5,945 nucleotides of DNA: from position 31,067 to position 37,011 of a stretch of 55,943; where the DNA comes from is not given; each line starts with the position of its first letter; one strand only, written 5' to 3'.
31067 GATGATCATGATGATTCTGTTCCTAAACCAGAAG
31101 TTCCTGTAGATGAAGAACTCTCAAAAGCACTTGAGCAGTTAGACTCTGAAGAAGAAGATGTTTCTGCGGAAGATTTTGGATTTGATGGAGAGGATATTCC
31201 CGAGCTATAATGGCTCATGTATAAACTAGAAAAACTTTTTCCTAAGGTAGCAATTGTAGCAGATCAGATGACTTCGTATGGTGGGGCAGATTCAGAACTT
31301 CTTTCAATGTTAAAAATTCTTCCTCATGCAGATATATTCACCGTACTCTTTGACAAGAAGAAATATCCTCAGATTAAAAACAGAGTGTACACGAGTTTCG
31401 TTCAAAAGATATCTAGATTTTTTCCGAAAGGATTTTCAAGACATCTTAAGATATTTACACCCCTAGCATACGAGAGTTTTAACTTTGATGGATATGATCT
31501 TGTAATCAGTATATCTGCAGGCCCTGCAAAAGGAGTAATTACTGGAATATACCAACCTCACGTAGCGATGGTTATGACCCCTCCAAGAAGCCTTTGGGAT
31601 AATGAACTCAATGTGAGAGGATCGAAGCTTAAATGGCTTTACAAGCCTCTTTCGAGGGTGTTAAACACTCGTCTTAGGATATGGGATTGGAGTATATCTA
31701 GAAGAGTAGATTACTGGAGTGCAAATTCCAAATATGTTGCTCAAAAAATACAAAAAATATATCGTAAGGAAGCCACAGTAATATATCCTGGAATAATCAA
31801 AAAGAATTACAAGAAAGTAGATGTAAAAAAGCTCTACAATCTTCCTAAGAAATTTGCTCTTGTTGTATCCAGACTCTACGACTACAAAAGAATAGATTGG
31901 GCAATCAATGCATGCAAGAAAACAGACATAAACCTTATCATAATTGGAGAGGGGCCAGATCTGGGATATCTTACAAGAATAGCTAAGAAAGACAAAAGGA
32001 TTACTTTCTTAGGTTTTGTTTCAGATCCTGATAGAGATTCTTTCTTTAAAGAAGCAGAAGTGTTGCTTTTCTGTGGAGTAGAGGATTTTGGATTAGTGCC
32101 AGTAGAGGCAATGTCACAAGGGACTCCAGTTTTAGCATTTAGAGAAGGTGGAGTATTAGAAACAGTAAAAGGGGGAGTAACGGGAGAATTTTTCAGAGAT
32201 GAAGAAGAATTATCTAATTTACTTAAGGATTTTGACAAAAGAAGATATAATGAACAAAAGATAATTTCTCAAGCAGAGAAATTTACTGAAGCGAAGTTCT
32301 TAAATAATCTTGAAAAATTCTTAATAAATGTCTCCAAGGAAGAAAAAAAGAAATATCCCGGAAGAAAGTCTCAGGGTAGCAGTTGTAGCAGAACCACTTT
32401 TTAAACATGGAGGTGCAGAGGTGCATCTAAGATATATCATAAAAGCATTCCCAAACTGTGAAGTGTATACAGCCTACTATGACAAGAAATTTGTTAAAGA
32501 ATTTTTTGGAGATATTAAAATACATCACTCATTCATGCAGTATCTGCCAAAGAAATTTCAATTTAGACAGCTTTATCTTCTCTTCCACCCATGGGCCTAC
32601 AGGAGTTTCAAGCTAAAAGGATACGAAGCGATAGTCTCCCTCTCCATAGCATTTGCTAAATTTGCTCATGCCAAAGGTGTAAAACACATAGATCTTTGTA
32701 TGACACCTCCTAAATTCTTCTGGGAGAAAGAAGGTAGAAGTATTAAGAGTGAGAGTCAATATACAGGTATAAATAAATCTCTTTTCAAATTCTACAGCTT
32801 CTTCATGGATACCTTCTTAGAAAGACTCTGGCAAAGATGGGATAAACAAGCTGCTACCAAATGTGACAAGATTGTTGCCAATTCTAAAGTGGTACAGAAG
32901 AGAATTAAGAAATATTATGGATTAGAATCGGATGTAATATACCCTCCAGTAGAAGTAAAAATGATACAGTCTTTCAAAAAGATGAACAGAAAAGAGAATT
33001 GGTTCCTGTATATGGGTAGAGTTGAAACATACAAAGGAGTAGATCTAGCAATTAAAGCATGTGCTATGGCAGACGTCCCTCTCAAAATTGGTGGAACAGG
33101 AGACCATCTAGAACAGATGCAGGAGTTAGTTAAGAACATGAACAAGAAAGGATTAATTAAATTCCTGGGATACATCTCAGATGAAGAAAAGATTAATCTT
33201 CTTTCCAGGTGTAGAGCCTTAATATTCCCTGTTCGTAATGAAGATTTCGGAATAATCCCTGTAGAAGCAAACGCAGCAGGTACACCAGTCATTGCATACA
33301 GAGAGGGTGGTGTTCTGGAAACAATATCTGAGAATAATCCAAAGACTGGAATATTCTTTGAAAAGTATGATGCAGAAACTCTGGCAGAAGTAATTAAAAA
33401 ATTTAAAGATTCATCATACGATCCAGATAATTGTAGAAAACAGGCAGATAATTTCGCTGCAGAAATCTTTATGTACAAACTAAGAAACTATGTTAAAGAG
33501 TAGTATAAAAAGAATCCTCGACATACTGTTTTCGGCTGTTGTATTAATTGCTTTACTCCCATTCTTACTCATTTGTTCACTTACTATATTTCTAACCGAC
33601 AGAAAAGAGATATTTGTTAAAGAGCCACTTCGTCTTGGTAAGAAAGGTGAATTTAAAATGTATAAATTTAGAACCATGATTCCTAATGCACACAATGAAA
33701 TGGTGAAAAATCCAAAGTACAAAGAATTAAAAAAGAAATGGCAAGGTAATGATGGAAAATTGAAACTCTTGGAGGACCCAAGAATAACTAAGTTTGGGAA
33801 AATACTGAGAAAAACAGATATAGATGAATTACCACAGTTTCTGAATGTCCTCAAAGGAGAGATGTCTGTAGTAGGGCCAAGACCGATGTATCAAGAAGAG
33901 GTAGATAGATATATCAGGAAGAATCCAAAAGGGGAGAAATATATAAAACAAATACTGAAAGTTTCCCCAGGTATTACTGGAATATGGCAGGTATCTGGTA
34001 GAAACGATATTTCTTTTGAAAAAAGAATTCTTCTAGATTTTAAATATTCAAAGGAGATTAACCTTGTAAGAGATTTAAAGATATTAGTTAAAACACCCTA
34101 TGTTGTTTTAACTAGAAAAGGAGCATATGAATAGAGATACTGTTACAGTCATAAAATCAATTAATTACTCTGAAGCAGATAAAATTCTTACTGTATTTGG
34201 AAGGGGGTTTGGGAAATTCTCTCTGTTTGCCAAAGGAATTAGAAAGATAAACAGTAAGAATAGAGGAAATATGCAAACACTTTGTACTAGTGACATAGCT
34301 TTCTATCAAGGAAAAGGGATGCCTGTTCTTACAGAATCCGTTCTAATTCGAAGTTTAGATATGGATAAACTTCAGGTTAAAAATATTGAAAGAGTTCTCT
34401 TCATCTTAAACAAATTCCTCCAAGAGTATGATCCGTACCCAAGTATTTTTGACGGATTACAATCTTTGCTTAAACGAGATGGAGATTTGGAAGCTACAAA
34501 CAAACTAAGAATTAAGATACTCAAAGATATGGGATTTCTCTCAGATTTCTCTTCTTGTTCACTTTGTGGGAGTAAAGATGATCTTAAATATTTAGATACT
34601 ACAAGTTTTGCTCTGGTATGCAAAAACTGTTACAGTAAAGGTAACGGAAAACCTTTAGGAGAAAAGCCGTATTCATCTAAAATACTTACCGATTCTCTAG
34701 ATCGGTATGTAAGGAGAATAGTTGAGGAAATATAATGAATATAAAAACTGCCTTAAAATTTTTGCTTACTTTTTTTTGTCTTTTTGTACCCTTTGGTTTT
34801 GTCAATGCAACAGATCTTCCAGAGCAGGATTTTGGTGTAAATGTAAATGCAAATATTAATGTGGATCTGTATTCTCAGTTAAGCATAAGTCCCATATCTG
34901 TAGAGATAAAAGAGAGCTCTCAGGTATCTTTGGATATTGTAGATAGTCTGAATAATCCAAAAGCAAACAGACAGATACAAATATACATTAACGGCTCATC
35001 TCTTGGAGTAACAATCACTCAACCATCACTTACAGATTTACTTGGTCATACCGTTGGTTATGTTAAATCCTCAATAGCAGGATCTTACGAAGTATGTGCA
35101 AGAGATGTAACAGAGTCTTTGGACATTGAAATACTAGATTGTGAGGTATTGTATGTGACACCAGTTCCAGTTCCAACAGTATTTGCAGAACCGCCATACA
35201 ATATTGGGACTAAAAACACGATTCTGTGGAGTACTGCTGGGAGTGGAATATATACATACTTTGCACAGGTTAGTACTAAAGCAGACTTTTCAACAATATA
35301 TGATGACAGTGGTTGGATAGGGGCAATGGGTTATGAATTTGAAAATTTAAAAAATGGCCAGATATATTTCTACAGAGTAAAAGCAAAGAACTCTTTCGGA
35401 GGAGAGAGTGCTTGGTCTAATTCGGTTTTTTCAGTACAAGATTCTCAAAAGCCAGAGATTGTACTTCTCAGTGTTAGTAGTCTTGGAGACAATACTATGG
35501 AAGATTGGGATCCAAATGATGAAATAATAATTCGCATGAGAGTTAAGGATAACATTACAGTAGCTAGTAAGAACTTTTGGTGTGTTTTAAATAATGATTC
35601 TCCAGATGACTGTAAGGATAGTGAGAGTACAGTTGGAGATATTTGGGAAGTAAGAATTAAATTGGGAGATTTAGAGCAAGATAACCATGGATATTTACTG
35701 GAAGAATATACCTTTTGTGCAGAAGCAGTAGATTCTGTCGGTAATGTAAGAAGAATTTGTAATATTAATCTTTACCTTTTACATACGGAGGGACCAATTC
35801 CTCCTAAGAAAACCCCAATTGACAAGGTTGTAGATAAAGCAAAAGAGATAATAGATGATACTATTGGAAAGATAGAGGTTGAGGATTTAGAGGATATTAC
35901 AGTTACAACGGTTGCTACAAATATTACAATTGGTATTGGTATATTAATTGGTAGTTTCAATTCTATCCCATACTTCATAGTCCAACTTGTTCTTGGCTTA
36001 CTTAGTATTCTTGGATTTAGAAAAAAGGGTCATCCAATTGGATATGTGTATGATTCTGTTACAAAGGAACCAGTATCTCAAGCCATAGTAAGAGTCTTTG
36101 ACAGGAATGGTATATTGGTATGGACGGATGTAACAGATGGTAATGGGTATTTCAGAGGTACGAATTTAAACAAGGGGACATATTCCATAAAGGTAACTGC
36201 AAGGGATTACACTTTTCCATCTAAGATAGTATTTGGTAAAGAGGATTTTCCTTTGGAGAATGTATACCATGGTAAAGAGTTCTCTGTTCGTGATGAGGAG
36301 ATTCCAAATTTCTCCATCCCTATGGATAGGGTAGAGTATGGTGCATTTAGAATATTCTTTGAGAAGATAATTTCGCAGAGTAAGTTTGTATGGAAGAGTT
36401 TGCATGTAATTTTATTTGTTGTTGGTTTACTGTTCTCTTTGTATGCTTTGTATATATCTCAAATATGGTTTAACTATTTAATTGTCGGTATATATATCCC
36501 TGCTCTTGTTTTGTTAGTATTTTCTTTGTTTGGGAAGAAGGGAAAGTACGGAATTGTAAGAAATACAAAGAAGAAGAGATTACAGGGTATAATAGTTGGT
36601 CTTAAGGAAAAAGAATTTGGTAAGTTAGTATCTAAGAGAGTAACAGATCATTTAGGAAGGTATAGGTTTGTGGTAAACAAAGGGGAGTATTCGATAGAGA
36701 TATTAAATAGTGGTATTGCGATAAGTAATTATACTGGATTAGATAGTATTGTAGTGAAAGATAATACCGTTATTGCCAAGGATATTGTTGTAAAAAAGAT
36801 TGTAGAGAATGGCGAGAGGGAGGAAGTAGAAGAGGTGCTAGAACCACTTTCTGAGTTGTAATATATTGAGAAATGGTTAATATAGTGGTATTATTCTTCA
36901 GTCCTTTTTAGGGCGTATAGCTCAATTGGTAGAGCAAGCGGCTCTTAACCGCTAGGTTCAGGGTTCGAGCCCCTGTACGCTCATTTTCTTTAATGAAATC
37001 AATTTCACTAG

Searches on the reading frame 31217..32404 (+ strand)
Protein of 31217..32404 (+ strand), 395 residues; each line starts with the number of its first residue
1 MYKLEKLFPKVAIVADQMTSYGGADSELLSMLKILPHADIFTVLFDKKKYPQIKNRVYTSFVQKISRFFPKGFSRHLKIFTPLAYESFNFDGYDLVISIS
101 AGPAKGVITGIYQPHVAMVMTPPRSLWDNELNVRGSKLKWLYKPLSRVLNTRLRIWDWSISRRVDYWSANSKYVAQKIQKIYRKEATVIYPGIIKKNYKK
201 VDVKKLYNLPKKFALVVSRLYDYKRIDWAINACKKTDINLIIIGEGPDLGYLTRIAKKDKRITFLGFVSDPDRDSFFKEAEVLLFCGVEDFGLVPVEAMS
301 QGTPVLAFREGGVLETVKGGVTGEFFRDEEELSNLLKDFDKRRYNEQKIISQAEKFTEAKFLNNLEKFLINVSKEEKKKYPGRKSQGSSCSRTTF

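Call 16: search_protein_families(library=pfam, proteins=[window:31217-32404:+], max_evalue=0.001)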
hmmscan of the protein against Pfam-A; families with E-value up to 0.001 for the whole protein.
window:31217-32404:+ (395 aa): 4 families
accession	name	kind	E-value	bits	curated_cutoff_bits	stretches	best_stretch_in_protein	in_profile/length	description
PF00534.26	Glycos_transf_1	-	6.7e-24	84.8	26.4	1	205-355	9-171/172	Glycosyl transferases group 1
PF13692.12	Glyco_trans_1_4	-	1.1e-18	68.4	27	1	214-334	4-134/142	Glycosyl transferases group 1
PF20706.3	GT4-conflict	-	4e-06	26.5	26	1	211-324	197-327/385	Family 4 Glycosyltransferase in conflict systems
PF13439.12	Glyco_transf_4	-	0.00021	21.8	28.5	1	63-193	44-166/170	Glycosyltransferase Family 4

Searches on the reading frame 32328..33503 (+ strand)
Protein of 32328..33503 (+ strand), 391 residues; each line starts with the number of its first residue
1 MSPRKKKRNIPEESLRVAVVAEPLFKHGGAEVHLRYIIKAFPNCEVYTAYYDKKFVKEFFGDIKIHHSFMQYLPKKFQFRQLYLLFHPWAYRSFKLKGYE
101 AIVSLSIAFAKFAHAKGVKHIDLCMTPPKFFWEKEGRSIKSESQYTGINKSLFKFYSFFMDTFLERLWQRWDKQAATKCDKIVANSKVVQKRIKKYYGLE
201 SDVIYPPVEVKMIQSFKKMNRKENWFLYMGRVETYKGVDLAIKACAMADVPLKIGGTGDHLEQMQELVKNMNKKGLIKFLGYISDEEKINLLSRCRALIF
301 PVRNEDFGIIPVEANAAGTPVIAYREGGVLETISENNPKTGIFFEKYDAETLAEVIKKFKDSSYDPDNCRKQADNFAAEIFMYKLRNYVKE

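Call 16: search_protein_families(library=pfam, proteins=[window:32328-33503:+], max_evalue=0.001)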
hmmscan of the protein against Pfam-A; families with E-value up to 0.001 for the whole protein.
window:32328-33503:+ (391 aa): 4 families
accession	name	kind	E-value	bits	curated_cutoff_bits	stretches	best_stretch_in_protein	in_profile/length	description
PF00534.26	Glycos_transf_1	-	8.7e-35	120.2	26.4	1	218-374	10-170/172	Glycosyl transferases group 1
PF13692.12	Glyco_trans_1_4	-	1.6e-20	74.3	27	1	225-358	3-138/142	Glycosyl transferases group 1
PF20706.3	GT4-conflict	-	1.9e-14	53.9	26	1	220-379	194-371/385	Family 4 Glycosyltransferase in conflict systems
PF13439.12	Glyco_transf_4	-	9e-08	32.8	28.5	1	28-210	2-168/170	Glycosyltransferase Family 4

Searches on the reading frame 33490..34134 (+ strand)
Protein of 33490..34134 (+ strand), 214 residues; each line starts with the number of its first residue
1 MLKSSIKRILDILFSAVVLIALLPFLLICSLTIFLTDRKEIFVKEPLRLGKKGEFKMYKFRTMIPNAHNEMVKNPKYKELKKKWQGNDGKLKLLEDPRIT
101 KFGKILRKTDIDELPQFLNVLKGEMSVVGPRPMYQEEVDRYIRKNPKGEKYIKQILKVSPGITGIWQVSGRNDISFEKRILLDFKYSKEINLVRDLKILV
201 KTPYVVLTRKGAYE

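Call 16: search_protein_families(library=pfam, proteins=[window:33490-34134:+], max_evalue=0.001)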
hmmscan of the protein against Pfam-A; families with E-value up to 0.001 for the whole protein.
window:33490-34134:+ (214 aa): 1 family
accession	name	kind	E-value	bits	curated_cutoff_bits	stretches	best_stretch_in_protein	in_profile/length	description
PF02397.22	Bac_transf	-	1.5e-56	191.2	27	1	7-207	1-178/179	Bacterial sugar transferase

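Call 46: search_protein_families(library=ncbifam, proteins=[window:33490-34134:+], max_evalue=0.00001)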
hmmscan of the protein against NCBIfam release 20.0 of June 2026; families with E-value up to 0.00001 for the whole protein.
window:33490-34134:+ (214 aa): 10 families
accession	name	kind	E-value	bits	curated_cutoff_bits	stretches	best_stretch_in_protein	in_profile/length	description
TIGR03025.1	EPS_sugtrans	subfamily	9.3e-69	232.8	295.55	1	4-213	255-445/445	exopolysaccharide biosynthesis polyprenyl glycosylphosphotransferase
TIGR03022.1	WbaP_sugtrans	subfamily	1.2e-62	212.7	403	1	5-213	257-456/456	undecaprenyl-phosphate galactose phosphotransferase WbaP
NF052601.1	undeca_RfbP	equivalog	3.1e-59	200.2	330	1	4-212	42-243/244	undecaprenyl-phosphate galactose phosphotransferase family protein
NF041877.1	EPS_EpsZ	equivalog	4.5e-52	177.2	800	1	5-212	264-458/459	exopolysaccharide biosynthesis polyisoprenyl-phosphate hexose-1-phosphate transferase EpsZ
TIGR03023.1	WcaJ_sugtrans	equivalog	6.9e-52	177.2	410.75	1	3-213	259-453/453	undecaprenyl-phosphate glucose phosphotransferase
NF011751.0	PRK15204.1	equivalog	1.2e-42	146.1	907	1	6-213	279-476/476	undecaprenyl-phosphate galactose phosphotransferase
TIGR03013.1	EpsB_2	subfamily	1.2e-33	116.9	393.35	1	2-212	250-442/443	TIGR03013 family XrtA/PEP-CTERM system glycosyltransferase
NF007518.0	PRK10124.1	equivalog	7.7e-28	97.4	684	1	6-213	273-464/464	undecaprenyl-phosphate glucose phosphotransferase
NF050817.1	PolSacchBiosHfsE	equivalog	8e-21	74.3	750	1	3-202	268-455/467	polysaccharide biosynthesis protein HfsE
NF045514.1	glycotran_HepC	equivalog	1.7e-20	73.3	140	1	4-135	114-214/220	heterocyst development glycosyltransferase HepC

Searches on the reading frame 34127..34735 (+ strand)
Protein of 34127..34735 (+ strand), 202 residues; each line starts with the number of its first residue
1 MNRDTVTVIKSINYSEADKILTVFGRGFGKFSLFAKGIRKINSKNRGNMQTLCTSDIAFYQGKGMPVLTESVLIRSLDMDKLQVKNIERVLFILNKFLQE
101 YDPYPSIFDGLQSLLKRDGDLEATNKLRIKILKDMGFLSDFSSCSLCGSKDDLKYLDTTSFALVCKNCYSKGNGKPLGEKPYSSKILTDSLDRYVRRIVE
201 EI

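Call 16: search_protein_families(library=pfam, proteins=[window:34127-34735:+], max_evalue=0.001)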
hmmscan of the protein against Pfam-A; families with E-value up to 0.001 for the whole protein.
window:34127-34735:+ (202 aa): 2 families
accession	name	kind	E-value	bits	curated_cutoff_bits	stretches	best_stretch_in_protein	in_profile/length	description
PF11967.14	RecO_N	-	3.8e-17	62.5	27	1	3-76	5-79/80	Recombination protein O N terminal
PF02565.21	RecO_C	-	2.1e-08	34.5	22.1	1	94-174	17-101/157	Recombination protein O C terminal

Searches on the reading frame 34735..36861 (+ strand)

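Call 16: search_protein_families(library=pfam, proteins=[window:34735-36861:+], max_evalue=0.001)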
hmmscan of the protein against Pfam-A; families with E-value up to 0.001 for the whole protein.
window:34735-36861:+ (708 aa): 5 families
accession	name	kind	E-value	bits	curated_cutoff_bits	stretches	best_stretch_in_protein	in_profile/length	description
PF13620.12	CarboxypepD_reg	-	3.4e-13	50.2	32.3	1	436-492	4-59/82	Carboxypeptidase regulatory-like domain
PF17210.9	SdrD_B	-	8.7e-12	45.7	29.7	1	444-493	21-71/112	SdrD B-like domain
PF13715.12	CarbopepD_reg_2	-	4.7e-07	30.2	32.2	1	436-494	3-57/88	CarboxypepD_reg-like domain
PF02369.22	Big_1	-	7.2e-05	23.2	34.9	0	60-123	17-79/93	Bacterial Ig-like domain (group 1)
PF17802.7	SpaA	-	0.00066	20.2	23.1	0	439-486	8-57/91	Prealbumin-like fold domain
